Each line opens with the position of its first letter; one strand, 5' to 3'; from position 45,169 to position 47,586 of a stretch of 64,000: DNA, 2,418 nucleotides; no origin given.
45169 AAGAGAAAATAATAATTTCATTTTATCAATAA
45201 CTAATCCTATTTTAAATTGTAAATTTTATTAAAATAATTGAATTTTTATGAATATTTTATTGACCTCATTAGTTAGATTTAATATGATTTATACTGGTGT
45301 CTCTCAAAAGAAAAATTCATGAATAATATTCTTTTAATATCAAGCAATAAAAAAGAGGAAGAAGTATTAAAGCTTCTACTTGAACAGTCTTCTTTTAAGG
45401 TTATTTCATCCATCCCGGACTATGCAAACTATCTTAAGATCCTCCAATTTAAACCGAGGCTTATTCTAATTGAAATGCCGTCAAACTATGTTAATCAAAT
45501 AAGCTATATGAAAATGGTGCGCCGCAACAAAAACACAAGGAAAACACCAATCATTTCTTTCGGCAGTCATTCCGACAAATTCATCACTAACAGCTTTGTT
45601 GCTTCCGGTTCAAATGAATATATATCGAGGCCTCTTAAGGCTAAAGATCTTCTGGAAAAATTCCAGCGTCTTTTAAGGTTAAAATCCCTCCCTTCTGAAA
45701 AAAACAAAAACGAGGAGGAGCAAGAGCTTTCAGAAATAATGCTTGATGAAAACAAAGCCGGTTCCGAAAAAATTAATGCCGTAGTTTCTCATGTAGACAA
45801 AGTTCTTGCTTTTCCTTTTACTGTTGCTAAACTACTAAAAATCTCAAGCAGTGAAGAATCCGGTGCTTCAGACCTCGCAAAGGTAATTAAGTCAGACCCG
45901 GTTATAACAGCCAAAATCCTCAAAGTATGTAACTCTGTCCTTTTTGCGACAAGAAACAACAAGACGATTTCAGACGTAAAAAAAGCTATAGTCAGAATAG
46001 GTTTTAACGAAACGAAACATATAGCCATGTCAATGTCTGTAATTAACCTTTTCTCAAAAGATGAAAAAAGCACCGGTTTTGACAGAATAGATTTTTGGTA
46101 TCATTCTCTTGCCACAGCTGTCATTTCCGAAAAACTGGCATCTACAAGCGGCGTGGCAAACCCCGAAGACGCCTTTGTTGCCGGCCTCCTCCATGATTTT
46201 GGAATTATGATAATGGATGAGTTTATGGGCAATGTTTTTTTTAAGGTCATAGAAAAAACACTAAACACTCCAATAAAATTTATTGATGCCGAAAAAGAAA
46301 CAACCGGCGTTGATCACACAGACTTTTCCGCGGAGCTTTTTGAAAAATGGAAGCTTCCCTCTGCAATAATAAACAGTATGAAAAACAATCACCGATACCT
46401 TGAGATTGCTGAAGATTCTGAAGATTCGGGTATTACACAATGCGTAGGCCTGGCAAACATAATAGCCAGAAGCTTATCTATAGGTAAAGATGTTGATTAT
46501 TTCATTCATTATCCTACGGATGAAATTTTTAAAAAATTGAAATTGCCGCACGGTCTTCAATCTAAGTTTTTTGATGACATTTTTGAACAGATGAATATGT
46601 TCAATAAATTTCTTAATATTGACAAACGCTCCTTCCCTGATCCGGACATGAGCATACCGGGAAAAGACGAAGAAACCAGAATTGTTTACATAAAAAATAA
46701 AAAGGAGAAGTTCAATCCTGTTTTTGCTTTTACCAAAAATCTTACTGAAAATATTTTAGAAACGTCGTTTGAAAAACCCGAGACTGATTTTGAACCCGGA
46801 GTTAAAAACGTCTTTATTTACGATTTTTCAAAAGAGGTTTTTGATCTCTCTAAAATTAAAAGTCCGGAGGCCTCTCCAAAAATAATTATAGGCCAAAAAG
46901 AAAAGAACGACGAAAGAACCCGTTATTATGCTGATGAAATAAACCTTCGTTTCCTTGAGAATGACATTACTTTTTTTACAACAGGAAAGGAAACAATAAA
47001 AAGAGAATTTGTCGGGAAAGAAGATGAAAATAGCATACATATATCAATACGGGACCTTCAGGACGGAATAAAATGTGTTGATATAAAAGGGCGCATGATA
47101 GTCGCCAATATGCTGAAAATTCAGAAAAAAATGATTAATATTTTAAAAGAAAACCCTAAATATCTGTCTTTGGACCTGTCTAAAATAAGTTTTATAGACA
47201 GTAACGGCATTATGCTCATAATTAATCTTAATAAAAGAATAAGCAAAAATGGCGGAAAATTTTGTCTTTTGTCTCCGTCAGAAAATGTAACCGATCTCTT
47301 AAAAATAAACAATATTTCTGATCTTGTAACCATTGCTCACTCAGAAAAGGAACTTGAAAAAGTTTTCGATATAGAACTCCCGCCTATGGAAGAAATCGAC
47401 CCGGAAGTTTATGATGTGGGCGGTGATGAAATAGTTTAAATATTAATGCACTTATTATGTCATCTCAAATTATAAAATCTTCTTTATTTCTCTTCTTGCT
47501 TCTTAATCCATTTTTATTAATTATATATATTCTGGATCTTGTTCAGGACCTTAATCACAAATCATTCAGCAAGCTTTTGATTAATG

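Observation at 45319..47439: Pseudo-receiver - HDOD - STAS architecture encoded divergently from mnmE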

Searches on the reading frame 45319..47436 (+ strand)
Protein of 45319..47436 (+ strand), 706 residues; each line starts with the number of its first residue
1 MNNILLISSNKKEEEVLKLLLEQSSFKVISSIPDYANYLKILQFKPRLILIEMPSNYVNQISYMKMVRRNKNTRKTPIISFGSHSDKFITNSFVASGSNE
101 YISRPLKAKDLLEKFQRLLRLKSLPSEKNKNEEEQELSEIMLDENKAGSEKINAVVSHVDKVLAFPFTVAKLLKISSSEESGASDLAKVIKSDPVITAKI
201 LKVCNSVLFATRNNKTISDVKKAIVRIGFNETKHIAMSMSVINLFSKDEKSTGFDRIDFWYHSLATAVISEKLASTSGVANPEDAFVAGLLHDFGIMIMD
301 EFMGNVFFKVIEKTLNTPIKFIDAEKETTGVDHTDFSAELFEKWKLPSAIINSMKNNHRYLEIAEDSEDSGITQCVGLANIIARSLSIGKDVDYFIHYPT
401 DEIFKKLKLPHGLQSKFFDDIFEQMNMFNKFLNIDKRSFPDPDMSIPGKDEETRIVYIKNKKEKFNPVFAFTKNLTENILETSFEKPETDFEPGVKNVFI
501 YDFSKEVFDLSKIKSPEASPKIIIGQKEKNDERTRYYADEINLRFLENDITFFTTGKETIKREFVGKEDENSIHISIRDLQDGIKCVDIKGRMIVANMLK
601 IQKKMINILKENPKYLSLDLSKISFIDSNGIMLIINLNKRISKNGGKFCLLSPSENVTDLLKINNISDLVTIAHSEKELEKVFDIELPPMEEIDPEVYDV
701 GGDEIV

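Call 3: search_protein_families(library=pfam, proteins=[window:45319-47436:+], max_evalue=1)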
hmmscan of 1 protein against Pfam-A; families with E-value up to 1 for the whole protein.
window:45319-47436:+ (706 aa): 5 families
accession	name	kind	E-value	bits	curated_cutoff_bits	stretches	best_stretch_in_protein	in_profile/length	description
PF08668.18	HDOD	-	7.5e-49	166.3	22.9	1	165-359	4-195/196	HDOD domain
PF01740.26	STAS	-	1.7e-15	57.1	22.6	1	581-678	7-105/106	STAS domain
PF01966.28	HD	-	8.4e-09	36.2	22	1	260-364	2-92/116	HD domain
PF00072.30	Response_reg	-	3.6e-06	27.6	30.2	1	4-115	1-110/111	Response regulator receiver domain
PF13466.11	STAS_2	-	0.043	14.4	29.2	1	614-662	27-75/80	STAS domain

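Call 4: search_protein_families(library=ncbifam, proteins=[window:45319-47436:+], max_evalue=1)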
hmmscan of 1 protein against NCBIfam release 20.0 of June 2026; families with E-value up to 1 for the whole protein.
window:45319-47436:+ (706 aa): 32 families (the best 25 are shown)
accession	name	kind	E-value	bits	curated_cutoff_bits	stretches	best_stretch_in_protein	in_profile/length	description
TIGR00377.1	ant_ant_sig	superfamily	2.8e-14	52.9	53.45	1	581-676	10-106/108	anti-sigma factor antagonist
TIGR02154.1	PhoB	equivalog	2.5e-10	40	296.2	1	2-146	3-143/226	phosphate regulon transcriptional regulator PhoB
TIGR02886.1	spore_II_AA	equivalog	4.6e-10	39.4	114.75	1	586-678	11-104/106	anti-sigma F factor antagonist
TIGR00277.1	HDIG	domain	2.9e-08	33.4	27.6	1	261-358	7-82/84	HDIG domain-containing metalloprotein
NF008199.0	PRK10955.1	equivalog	3.4e-08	33.7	341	1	1-136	1-132/232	envelope stress response regulator transcription factor CpxR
NF040689.1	MtrAB_MtrA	equivalog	3.9e-08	32.9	300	1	4-148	1-137/219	MtrAB system response regulator MtrA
NF053854.1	RespRegPhoBBctds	equivalog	1.7e-07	30.8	270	1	4-146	1-144/225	two-component system response regulator PhoB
NF038297.2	hybrid_HK_HrmK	equivalog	1.2e-06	27.5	725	1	2-111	491-600/607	hybrid histidine kinase/response regulator HrmK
NF040534.1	resp_reg_YycF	equivalog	1.8e-06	27.4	340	1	3-138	2-134/231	response regulator YycF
NF007546.0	PRK10161.1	equivalog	1.2e-05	25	471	1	4-123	5-124/229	phosphate response regulator transcription factor PhoB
NF041733.1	resp_reg_CseB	equivalog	1.9e-05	24.2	350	1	3-152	2-149/228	two-component system response regulator CseB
NF007135.0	PRK09581.1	equivalog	4.4e-05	22.5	474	1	2-124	156-277/457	PleD family two-component system response regulator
NF051870.1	NAssimRespRegNtrX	equivalog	5.3e-05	22.3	600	1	1-164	1-160/452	nitrogen assimilation response regulator NtrX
NF033618.0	mlaB_1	equivalog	6e-05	23.4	90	1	617-670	39-92/94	lipid asymmetry maintenance protein MlaB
NF008318.0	PRK11107.1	equivalog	0.00016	19.9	890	1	5-154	540-685/920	two-component sensor histidine kinase BarA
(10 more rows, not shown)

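Call 5: find_homologous_proteins(query=window:45319-47436:+, max_evalue=0.00001)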
Query window:45319-47436:+ (706 aa): 116 proteins with E <= 0.00001 among 8000 candidates.
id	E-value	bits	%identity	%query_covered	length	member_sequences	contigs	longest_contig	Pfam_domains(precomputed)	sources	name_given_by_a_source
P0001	5.4e-155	536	39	97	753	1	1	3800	PF08668.19,PF01740.27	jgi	jgi:anti-anti-sigma factor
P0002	1.1e-142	495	35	98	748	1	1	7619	PF08668.19,PF01740.27,PF01966.29,PF13466.13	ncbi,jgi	-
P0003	6.1e-134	466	33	97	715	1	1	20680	PF08668.19,PF01740.27,PF01966.29,PF13466.13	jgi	jgi:anti-anti-sigma factor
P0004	6.9e-133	462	37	96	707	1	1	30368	PF08668.19,PF01740.27,PF01966.29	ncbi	-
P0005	1.1e-128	449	34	98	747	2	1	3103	PF08668.19,PF01740.27,PF01966.29,PF13466.13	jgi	-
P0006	8.2e-128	446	42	68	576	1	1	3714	PF08668.19,PF01966.29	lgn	-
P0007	3.6e-123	430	43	67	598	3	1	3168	PF08668.19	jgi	-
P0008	1.2e-118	415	42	68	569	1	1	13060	PF08668.19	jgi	jgi:HD-like signal output (HDOD) protein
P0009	2.9e-117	411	41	62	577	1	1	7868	PF08668.19,PF01966.29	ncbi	ncbi:MAG: HDOD domain-containing protein [Fibrobacterota bacterium]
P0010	7.9e-115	403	40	69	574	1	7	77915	PF08668.19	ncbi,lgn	-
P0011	1.4e-114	402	44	63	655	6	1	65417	PF08668.19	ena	-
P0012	1.5e-113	399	39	68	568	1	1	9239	PF08668.19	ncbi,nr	ncbi:MAG: HDOD domain-containing protein [Fibrobacteres bacterium]|nr:HDOD domain-containing protein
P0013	3.7e-112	394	40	67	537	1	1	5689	PF08668.19,PF01966.29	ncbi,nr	ncbi:MAG: HDOD domain-containing protein, partial [Chitinivibrionales bacterium]|nr:HDOD domain-cont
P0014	1.4e-110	389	42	62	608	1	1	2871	PF08668.19,PF01966.29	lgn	-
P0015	1.8e-110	388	40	67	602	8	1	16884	PF08668.19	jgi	jgi:HD-like signal output (HDOD) protein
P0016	2.2e-109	385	31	96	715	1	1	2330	PF08668.19,PF01740.27,PF01966.29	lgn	-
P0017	2.8e-109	384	42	66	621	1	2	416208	PF08668.19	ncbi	-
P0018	4.3e-109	384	42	66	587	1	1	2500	PF08668.19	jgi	jgi:HD-like signal output (HDOD) protein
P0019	4.6e-109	384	42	62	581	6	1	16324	PF08668.19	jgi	jgi:HD-like signal output (HDOD) protein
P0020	1.0e-108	383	42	64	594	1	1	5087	PF08668.19,PF01966.29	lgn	-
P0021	1.9e-108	382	40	67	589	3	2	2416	PF08668.19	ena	-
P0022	2.5e-108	381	38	70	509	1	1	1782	PF08668.19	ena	-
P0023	2.5e-108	381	42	63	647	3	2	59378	PF08668.19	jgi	jgi:HD-like signal output (HDOD) protein/ActR/RegA family two-component response regulator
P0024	4.8e-108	380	42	62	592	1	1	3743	PF08668.19,PF01966.29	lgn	-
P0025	1.4e-107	379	39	67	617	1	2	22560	PF08668.19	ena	-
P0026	2.0e-107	378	40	63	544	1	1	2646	PF08668.19,PF01966.29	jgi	-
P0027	2.3e-107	378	41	62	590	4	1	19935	PF08668.19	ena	-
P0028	2.8e-107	378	42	61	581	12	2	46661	PF08668.19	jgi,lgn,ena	-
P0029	3.0e-107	378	40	62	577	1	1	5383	PF08668.19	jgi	-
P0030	9.6e-107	376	41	62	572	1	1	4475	PF08668.19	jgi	jgi:HD-like signal output (HDOD) protein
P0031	1.3e-106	376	41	62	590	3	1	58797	PF08668.19,PF01966.29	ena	-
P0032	1.9e-106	375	40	67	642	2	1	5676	PF08668.19,PF01966.29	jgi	jgi:HD-like signal output (HDOD) protein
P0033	3.4e-106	374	42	62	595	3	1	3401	PF08668.19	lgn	-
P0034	1.1e-105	373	42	62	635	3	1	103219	PF08668.19,PF01966.29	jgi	jgi:HD-like signal output (HDOD) protein/ActR/RegA family two-component response regulator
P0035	1.2e-105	372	41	61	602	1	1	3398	PF08668.19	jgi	jgi:HD-like signal output (HDOD) protein/CheY-like chemotaxis protein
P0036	1.3e-105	372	43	62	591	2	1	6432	PF08668.19,PF01966.29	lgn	-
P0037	1.4e-105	372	39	68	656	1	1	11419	PF08668.19,PF01966.29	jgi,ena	jgi:HD-like signal output (HDOD) protein/ActR/RegA family two-component response regulator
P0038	1.6e-105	372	39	66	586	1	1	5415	PF08668.19,PF01966.29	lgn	-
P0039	1.6e-105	372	42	64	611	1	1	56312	PF08668.19,PF01966.29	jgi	-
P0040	1.9e-105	372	41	62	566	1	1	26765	PF08668.19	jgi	jgi:HD-like signal output (HDOD) protein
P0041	2.2e-105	372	37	71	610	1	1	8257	PF08668.19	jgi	jgi:HD-like signal output (HDOD) protein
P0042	2.3e-105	372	41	61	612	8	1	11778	PF08668.19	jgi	jgi:HD-like signal output (HDOD) protein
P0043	2.9e-105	371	39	65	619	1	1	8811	PF08668.19,PF01966.29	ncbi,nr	ncbi:MAG: HDOD domain-containing protein [Chitinivibrionales bacterium]|nr:HDOD domain-containing pr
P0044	3.8e-105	371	42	62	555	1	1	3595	PF08668.19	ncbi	ncbi:MAG: HDOD domain-containing protein, partial [Chitinispirillia bacterium]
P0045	4.5e-105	371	42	61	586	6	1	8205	PF08668.19,PF01966.29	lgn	-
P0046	5.5e-105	370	37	71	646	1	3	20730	PF08668.19,PF01966.29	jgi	jgi:HD-like signal output (HDOD) protein/ActR/RegA family two-component response regulator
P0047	6.6e-105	370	41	62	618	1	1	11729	PF08668.19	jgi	jgi:HD-like signal output (HDOD) protein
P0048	7.2e-105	370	38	65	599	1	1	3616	PF08668.19,PF01966.29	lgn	-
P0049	9.6e-105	369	37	67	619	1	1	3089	PF08668.19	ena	-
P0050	1.2e-104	369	42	62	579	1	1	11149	PF08668.19,PF01966.29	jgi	jgi:putative nucleotidyltransferase with HDIG domain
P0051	1.3e-104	369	41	62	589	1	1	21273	PF08668.19,PF01966.29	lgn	-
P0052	1.5e-104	369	39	67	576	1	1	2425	PF08668.19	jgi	jgi:HD-like signal output (HDOD) protein/AmiR/NasT family two-component response regulator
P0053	2.3e-104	368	40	62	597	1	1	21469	PF08668.19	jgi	jgi:HD-like signal output (HDOD) protein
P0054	4.4e-104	367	40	62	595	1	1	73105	PF08668.19,PF01966.29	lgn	-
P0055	5.0e-104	367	39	66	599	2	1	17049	PF08668.19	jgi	-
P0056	1.3e-103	366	39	65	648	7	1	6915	PF08668.19,PF01966.29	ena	-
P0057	1.6e-103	365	36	75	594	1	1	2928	PF08668.19,PF01740.27,PF13466.13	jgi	jgi:anti-anti-sigma factor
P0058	2.2e-103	365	38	71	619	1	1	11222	PF08668.19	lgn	-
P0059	2.2e-103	365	39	62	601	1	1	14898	PF08668.19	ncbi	-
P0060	3.2e-103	364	41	62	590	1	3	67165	PF08668.19,PF01966.29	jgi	jgi:HD-like signal output (HDOD) protein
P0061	3.9e-103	364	39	67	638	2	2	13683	PF08668.19,PF01966.29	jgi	jgi:HD-like signal output (HDOD) protein/DNA-binding NarL/FixJ family response regulator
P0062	6.3e-103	363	38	62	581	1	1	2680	PF08668.19,PF01966.29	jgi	jgi:HD-like signal output (HDOD) protein/CheY-like chemotaxis protein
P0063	1.2e-102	363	40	64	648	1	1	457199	PF08668.19,PF01966.29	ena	-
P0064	1.3e-102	362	38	67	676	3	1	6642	PF08668.19,PF01966.29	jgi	jgi:HD-like signal output (HDOD) protein/ActR/RegA family two-component response regulator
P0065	2.0e-102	362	39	66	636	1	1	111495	PF08668.19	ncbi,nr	ncbi:MAG: HDOD domain-containing protein [Chitinivibrionales bacterium]|nr:HDOD domain-containing pr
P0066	2.9e-102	361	38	66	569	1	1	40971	PF08668.19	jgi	-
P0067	5.8e-102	360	39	67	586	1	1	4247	PF08668.19,PF01966.29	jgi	jgi:HD-like signal output (HDOD) protein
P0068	8.9e-102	360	40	62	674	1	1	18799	PF08668.19,PF01966.29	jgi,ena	-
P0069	9.3e-102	360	36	68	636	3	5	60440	PF08668.19,PF01966.29,PF00072.31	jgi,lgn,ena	jgi:HD-like signal output (HDOD) protein/AmiR/NasT family two-component response regulator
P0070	9.4e-102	360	35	79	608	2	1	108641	PF08668.19,PF01966.29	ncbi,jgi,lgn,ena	-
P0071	1.6e-101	359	39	68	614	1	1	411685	PF08668.19,PF01966.29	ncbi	-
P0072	1.9e-101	359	35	79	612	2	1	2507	PF08668.19,PF01966.29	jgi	-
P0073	2.0e-101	359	41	62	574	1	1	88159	PF08668.19,PF01966.29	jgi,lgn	jgi:HD-like signal output (HDOD) protein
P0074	3.3e-101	358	40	62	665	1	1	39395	PF08668.19,PF01966.29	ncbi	-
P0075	3.0e-100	355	39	61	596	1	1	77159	PF08668.19,PF01966.29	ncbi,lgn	-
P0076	6.2e-100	354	37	62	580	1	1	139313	PF08668.19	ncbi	-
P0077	6.9e-100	353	36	66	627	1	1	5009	PF08668.19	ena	-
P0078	7.3e-100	353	38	62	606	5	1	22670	PF08668.19,PF01966.29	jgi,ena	-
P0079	3.6e-99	351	39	62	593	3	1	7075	PF08668.19,PF01966.29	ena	-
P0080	6.2e-99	350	41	62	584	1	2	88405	PF08668.19,PF01966.29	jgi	-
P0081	1.7e-98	349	35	79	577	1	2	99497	PF08668.19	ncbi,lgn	-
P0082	3.1e-97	345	41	62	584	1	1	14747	PF08668.19,PF01966.29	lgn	-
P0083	3.2e-96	341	36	70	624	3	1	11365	PF08668.19,PF01966.29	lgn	-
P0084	1.2e-94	336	37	67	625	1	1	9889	PF08668.19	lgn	-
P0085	1.8e-92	329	38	68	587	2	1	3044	PF08668.19,PF01966.29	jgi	jgi:HD-like signal output (HDOD) protein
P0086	2.3e-92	329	35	77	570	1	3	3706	PF08668.19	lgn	-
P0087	5.1e-91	324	38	61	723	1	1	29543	PF08668.19,PF01966.29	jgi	jgi:HD-like signal output (HDOD) protein/DNA-binding NarL/FixJ family response regulator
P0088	6.5e-90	320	37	66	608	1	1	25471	PF08668.19,PF01966.29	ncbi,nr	ncbi:MAG: HDOD domain-containing protein [Chitinispirillaceae bacterium]|nr:HDOD domain-containing p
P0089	1.2e-89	320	37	61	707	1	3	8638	PF08668.19,PF01966.29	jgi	jgi:HD-like signal output (HDOD) protein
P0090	1.5e-89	319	34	66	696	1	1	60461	PF08668.19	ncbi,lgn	-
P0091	4.5e-89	318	37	62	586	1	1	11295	PF08668.19,PF01966.29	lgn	-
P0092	2.3e-84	302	34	68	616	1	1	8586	PF08668.19,PF01966.29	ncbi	-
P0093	3.2e-84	302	44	45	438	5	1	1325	PF08668.19,PF01966.29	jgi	jgi:HD-like signal output (HDOD) protein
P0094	7.9e-84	300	36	67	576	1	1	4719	PF08668.19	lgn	-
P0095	1.7e-82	296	42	50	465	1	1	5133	PF08668.19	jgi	jgi:HD-like signal output (HDOD) protein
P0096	5.3e-82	294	34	64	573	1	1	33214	PF08668.19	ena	-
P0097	1.6e-81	293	34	67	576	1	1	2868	PF08668.19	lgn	-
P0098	2.3e-78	282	44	44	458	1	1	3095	PF08668.19,PF01966.29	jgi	-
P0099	9.3e-77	277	35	64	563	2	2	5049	PF08668.19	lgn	-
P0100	2.0e-76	276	42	44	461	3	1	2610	PF08668.19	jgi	jgi:HD-like signal output (HDOD) protein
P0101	3.8e-74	268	30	79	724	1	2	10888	PF08668.19,PF01966.29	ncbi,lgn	-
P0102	1.9e-72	263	33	66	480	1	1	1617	PF08668.19,PF01740.27,PF01966.29,PF13466.13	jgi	jgi:anti-anti-sigma factor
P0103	4.8e-72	261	31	68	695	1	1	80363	PF08668.19,PF01966.29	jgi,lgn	jgi:HD-like signal output (HDOD) protein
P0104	1.5e-32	131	34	33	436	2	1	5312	PF08668.19,PF01966.29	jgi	-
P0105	1.9e-30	124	33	33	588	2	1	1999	PF08668.19,PF01966.29,PF00990.27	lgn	-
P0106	1.4e-27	115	29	34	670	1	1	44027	PF08668.19,PF13185.13,PF01966.29,PF01590.33,PF00990.27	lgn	-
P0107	1.1e-26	112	31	34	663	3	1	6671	PF08668.19,PF01966.29,PF01590.33,PF00990.27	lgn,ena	-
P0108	3.6e-26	110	31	33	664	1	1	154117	PF08668.19,PF01966.29,PF00990.27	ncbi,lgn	-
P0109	4.4e-26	110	33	30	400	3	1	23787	PF05157.21,PF08668.19,PF01966.29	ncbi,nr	ncbi:HDOD domain-containing protein, partial [Candidatus Poribacteria bacterium]|nr:HDOD domain-cont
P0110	2.5e-24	104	33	34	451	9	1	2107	PF08668.19,PF01966.29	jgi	jgi:HD-like signal output (HDOD) protein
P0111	1.6e-22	98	28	39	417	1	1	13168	PF08668.19,PF01966.29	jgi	jgi:HD-like signal output (HDOD) protein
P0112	1.1e-21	95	32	29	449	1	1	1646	PF05157.21,PF08668.19,PF01966.29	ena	-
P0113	3.5e-18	83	29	31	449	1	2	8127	PF08668.19,PF01966.29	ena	-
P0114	5.2e-17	80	31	27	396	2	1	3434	PF08668.19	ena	-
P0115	6.1e-14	69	27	32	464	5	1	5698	PF08668.19,PF01966.29,PF04073.21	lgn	-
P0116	1.4e-9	55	25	28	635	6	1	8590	PF12833.14,PF08668.19,PF12625.13,PF00165.30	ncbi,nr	ncbi:MAG TPA: HDOD domain-containing protein [Aeromonadales bacterium]|nr:HDOD domain-containing pro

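Call 9: find_encoding_contigs(protein=window:45319-47436:+, flank=10000, max_places=3)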
Protein window:45319-47436:+ (706 aa): no gene with exactly this product is on record in the collection.
